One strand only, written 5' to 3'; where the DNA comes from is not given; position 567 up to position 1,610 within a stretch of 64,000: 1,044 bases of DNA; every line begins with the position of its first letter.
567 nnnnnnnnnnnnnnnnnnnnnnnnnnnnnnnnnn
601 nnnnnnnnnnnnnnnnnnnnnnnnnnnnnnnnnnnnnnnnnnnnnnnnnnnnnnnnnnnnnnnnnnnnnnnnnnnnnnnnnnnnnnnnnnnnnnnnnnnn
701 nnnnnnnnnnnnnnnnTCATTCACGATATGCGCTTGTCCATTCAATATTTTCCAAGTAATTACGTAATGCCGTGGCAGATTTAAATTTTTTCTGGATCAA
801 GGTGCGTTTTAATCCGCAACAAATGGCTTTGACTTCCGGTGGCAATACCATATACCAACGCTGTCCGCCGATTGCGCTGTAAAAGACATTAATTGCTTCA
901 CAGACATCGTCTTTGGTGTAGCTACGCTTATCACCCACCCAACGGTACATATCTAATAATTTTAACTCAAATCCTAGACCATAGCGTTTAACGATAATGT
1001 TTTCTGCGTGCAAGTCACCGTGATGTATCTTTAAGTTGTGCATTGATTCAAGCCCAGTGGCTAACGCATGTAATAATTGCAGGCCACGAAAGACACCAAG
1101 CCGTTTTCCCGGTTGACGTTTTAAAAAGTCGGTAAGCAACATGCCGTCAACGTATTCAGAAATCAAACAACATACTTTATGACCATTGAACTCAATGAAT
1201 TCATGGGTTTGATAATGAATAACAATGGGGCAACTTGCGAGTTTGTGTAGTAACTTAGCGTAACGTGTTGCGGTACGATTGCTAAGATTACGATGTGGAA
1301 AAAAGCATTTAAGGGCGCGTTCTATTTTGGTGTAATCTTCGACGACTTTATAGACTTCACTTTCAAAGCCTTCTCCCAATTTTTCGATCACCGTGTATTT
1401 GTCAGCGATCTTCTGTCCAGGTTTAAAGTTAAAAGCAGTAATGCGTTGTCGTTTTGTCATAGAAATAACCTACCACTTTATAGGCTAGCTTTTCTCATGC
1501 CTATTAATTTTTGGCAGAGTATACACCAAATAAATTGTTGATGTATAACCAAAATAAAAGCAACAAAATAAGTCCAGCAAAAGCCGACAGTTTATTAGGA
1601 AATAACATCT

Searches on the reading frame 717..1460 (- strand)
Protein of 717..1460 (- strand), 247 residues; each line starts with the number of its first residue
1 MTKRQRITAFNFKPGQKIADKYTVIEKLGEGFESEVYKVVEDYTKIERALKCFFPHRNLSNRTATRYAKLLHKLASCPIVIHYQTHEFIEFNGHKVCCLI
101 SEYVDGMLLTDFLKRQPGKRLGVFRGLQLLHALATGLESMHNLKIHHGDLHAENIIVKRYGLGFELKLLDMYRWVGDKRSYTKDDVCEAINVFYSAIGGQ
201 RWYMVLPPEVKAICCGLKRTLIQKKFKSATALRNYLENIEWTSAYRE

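Call 73: search_protein_families(library=pfam, proteins=[window:717-1460:-], max_evalue=0.0001)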
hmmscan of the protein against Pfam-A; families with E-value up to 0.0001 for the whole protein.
window:717-1460:- (247 aa): 3 families
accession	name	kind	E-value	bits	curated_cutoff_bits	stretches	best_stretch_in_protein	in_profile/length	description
PF00069.31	Pkinase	-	2.9e-15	56.8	31.7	1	22-170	1-141/263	Protein kinase domain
PF07714.23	PK_Tyr_Ser-Thr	-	2.5e-10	40.6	23.1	1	24-159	3-137/258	Protein tyrosine and serine/threonine kinase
PF06293.20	Kdo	-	3.7e-06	26.9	21.3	1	59-173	53-168/207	Lipopolysaccharide kinase (Kdo/WaaP) family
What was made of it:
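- A eukaryote-like Ser/Thr kinase lies in the window at 717-1460 (call 73).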

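Call 95: search_protein_families(library=ncbifam, proteins=[window:717-1460:-], max_evalue=0.001)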
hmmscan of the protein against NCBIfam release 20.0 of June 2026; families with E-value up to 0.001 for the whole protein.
window:717-1460:- (247 aa): 7 families
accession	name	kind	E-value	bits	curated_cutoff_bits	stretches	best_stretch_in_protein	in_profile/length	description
NF047741.1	antiphage_MADS6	equivalog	1.6e-16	60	460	1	10-144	485-611/612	methylation-associated defense system protein kinase MAD6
NF033483.0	PknB_PASTA_kin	equivalog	2.3e-10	40.1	450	1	15-161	2-144/563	Stk1 family PASTA domain-containing Ser/Thr kinase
NF058632.1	SerThrKinPrkT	equivalog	2.4e-07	30.1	280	1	11-159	7-152/322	serine/threonine protein kinase PrkT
NF033442.0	BREX_PglW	equivalog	1.9e-05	22.5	990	1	13-168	505-654/1391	BREX system serine/threonine kinase PglW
NF011463.0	PRK14879.1-4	equivalog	2.6e-05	23.7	188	1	96-159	92-149/237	Kae1-associated kinase Bud32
TIGR03724.2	arch_bud32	equivalog_domain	3.1e-05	23.5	125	1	98-159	69-120/193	KEOPS complex kinase/ATPase Bud32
NF052427.1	StpK7MSMEG_1200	equivalog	9.5e-05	21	900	1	21-159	8-143/601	serine/threonine protein kinase StpK7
